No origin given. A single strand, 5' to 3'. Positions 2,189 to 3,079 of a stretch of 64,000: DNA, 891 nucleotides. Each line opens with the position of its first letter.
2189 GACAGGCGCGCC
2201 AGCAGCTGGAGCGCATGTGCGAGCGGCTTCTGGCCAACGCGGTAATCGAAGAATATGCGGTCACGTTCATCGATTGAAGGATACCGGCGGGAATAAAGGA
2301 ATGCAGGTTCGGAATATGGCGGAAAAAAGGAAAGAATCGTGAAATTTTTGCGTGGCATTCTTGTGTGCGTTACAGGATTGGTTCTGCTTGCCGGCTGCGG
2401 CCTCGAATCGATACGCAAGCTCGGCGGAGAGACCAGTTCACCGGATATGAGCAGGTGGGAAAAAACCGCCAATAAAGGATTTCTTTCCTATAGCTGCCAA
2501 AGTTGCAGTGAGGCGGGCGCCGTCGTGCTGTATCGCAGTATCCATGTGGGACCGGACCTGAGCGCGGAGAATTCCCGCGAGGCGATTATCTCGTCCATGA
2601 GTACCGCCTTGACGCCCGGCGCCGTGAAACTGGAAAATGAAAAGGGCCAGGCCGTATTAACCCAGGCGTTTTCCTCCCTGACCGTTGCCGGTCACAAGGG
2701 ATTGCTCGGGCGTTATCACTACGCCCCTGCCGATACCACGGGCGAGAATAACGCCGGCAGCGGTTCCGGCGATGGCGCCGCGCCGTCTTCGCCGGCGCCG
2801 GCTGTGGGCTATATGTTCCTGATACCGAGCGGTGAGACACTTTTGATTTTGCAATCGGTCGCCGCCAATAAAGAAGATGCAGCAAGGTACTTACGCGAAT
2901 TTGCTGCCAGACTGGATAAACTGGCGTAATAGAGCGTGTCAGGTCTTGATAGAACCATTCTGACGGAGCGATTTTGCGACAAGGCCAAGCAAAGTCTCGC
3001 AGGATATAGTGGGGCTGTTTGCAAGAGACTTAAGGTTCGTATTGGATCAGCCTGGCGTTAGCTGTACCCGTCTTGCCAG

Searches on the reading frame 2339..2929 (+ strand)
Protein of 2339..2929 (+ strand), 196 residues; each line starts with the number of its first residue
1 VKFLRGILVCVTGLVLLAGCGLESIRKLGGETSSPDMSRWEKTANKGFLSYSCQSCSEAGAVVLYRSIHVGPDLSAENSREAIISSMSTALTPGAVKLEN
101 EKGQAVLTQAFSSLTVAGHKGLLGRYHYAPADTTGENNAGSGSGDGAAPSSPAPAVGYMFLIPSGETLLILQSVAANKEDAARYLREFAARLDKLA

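Call 49: search_protein_families(library=pfam, proteins=[window:2339-2929:+], max_evalue=0.001)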
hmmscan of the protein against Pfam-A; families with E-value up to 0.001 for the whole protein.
window:2339-2929:+ (196 aa): 1 family
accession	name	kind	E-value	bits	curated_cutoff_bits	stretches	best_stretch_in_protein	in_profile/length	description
PF20013.4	GAP1-N2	-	0.00068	20.1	24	0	95-137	49-91/139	GTPase-associated protein 1, N-terminal domain type 2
